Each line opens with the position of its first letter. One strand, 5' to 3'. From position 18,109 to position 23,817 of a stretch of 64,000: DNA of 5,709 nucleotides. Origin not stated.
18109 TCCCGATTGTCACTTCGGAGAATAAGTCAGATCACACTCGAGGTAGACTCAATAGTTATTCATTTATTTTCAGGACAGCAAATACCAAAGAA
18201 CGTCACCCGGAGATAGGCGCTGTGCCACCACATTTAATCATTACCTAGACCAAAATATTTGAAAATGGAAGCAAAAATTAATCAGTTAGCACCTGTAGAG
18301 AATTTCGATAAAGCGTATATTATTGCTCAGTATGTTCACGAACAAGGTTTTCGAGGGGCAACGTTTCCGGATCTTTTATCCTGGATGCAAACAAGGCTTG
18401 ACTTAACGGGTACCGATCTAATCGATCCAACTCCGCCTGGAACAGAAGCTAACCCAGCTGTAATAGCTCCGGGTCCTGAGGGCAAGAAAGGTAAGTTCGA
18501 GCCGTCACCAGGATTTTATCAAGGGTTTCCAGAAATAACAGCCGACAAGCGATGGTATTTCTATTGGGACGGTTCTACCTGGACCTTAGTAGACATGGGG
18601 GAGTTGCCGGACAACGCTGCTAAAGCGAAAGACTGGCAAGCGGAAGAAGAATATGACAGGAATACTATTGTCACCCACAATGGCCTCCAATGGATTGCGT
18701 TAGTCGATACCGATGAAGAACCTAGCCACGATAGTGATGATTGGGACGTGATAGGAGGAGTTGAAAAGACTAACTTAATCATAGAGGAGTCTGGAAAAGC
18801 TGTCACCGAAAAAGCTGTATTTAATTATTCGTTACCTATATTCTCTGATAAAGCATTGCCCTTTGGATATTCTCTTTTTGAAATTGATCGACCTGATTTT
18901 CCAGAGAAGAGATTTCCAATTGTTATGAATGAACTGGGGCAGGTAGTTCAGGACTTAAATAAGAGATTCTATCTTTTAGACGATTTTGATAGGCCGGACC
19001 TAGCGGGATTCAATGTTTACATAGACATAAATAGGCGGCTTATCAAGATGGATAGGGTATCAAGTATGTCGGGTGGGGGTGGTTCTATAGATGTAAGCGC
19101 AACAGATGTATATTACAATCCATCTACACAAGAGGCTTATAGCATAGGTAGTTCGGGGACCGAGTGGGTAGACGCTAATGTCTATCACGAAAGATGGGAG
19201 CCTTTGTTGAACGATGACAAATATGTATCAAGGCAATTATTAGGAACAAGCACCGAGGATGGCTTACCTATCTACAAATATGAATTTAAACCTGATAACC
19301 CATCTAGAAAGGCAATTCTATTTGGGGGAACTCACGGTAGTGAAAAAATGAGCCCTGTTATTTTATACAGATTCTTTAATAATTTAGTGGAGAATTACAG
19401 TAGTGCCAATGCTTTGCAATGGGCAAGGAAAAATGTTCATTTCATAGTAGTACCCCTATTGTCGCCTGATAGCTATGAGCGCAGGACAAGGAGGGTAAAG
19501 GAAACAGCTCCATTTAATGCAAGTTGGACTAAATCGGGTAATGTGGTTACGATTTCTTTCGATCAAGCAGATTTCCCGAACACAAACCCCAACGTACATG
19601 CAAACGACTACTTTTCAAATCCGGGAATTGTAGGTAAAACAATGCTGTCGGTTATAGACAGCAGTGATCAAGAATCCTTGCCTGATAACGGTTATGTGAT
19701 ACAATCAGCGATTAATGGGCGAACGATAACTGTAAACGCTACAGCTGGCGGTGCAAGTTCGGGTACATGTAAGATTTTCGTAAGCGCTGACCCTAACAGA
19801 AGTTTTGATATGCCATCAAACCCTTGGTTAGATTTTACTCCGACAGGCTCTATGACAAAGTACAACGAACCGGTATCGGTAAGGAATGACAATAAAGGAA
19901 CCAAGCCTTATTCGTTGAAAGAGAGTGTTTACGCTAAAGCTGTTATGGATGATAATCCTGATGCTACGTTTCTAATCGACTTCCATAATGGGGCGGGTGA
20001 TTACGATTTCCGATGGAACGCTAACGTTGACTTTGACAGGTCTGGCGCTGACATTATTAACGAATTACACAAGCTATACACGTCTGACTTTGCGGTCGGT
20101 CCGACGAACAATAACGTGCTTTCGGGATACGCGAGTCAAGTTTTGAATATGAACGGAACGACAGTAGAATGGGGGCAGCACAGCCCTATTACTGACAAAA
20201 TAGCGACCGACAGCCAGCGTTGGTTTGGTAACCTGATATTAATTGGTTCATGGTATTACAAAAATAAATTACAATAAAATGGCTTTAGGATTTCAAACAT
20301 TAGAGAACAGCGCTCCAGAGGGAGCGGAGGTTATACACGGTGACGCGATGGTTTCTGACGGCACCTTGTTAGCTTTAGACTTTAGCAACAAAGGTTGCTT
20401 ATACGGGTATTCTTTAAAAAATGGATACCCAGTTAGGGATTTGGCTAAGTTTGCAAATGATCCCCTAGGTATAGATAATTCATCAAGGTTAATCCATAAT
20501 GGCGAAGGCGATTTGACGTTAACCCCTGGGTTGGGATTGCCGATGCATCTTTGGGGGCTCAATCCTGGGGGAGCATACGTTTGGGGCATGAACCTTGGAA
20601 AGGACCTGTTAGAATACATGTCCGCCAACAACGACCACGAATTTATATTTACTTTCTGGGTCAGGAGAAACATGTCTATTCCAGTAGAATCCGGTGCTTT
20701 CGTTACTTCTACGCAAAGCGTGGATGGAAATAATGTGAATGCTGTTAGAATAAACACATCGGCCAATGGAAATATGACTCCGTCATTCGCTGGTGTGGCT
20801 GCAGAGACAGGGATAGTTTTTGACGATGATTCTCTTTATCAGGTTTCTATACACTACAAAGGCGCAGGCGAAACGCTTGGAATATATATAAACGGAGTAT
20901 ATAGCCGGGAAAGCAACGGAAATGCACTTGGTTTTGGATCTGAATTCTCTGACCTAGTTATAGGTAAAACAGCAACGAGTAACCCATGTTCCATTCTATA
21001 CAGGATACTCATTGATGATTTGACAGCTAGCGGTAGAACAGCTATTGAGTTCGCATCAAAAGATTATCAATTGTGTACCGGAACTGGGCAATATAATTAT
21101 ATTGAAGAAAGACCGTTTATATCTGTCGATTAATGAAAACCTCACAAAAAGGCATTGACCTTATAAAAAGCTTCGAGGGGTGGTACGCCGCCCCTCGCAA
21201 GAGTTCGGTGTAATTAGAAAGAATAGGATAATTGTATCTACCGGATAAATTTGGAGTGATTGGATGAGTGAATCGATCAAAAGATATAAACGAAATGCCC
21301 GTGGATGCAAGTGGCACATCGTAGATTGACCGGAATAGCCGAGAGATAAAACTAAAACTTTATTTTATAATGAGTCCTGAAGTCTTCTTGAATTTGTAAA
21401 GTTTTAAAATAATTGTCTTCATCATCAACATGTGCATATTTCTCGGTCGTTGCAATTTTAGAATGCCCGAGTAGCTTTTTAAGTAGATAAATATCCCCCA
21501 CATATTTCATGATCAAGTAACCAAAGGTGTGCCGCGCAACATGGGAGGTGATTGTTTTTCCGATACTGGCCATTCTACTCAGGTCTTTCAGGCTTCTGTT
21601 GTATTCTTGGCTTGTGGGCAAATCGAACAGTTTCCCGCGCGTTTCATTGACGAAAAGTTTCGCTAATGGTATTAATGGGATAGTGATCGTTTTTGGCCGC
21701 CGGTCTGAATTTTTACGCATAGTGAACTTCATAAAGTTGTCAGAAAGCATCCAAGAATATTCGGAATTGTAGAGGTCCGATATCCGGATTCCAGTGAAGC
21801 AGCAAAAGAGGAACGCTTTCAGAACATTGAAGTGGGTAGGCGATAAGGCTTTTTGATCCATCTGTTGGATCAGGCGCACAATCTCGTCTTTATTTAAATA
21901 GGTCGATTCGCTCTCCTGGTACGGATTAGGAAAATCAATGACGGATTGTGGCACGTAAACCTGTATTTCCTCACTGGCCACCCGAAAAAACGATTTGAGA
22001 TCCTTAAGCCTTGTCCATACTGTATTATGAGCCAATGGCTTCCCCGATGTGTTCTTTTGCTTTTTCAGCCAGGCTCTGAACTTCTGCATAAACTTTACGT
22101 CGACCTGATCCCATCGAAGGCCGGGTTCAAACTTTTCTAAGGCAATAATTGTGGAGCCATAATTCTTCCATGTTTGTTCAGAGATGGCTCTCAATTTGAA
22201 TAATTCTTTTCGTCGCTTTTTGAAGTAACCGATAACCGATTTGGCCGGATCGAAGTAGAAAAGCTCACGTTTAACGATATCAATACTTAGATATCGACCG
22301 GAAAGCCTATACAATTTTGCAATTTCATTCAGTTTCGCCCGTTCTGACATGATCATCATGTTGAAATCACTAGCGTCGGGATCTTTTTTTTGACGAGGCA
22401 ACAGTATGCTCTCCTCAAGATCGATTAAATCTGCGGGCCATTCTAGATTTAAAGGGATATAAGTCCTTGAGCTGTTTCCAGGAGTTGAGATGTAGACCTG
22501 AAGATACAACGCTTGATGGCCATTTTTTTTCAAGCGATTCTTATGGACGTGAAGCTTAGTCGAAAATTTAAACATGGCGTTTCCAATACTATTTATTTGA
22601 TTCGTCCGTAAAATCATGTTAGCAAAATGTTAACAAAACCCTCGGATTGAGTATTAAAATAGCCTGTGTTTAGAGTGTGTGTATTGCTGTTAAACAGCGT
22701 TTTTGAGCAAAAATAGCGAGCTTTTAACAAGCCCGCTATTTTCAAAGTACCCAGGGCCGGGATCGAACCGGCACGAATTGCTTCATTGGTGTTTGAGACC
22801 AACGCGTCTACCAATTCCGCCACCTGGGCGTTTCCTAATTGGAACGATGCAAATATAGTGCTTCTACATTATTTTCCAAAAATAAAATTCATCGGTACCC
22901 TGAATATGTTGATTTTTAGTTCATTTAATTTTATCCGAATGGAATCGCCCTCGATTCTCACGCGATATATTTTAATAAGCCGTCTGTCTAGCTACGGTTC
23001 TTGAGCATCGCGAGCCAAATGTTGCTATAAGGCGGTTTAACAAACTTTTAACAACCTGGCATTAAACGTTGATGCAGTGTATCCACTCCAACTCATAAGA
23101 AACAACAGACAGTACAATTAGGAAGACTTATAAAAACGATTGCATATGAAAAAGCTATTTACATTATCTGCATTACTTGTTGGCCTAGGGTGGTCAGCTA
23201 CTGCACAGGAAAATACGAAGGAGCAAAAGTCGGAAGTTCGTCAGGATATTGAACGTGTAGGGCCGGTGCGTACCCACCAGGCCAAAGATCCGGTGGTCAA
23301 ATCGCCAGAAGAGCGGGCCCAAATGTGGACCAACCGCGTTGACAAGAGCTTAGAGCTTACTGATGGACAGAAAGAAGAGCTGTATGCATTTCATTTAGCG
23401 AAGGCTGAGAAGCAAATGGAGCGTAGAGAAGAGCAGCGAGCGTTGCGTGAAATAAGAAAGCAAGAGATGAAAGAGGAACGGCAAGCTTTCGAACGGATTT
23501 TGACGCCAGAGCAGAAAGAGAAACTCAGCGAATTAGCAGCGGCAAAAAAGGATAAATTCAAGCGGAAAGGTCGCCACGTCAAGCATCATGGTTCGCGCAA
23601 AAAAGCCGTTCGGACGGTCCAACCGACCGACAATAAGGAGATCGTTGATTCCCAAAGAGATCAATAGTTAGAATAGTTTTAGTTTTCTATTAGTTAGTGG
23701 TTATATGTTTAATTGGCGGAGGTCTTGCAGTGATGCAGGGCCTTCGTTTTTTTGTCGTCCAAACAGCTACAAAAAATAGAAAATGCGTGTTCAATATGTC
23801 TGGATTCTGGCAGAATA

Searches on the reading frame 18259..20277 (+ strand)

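Call 65: search_protein_families(library=pfam, proteins=[window:18259-20277:+], max_evalue=0.001)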
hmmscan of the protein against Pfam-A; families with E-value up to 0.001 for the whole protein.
window:18259-20277:+ (672 aa): 1 family
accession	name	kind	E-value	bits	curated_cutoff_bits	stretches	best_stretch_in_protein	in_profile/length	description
PF00246.29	Peptidase_M14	-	1.3e-10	41.9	21.6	1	324-411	17-108/286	Zinc carboxypeptidase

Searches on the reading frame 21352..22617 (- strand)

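Call 65: search_protein_families(library=pfam, proteins=[window:21352-22617:-], max_evalue=0.001)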
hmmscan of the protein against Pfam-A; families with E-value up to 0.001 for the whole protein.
window:21352-22617:- (421 aa): 4 families
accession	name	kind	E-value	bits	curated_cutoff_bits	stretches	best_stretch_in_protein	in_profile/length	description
PF00589.27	Phage_integrase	-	1.5e-16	61.1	27.1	1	240-400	2-171/172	Phage integrase family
PF13102.12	Phage_int_SAM_5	-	1.7e-12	48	22.3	1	128-217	2-85/98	Phage integrase SAM-like domain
PF17293.8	Arm-DNA-bind_5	-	9.4e-10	39.3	22.6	1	25-116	4-87/87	Arm DNA-binding domain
PF02899.23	Phage_int_SAM_1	-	4e-07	30.6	22.3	1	138-216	7-81/83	Phage integrase, N-terminal SAM-like domain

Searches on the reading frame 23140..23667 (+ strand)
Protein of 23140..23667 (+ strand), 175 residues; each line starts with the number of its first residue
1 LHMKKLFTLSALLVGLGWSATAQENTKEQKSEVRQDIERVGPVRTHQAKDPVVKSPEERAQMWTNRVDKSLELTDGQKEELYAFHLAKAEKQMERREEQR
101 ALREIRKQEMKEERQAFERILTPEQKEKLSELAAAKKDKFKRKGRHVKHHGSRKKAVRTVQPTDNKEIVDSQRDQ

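Call 65: search_protein_families(library=pfam, proteins=[window:23140-23667:+], max_evalue=0.001)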
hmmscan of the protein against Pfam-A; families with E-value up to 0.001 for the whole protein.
window:23140-23667:+ (175 aa): 2 families
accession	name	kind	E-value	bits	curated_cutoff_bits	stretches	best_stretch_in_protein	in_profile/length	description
PF07813.17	LTXXQ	-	9e-06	26.8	24.3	0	73-132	15-99/100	LTXXQ motif family protein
PF16231.10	DUF4890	-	0.00064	20.7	29.7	1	53-135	9-89/109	Domain of unknown function (DUF4890)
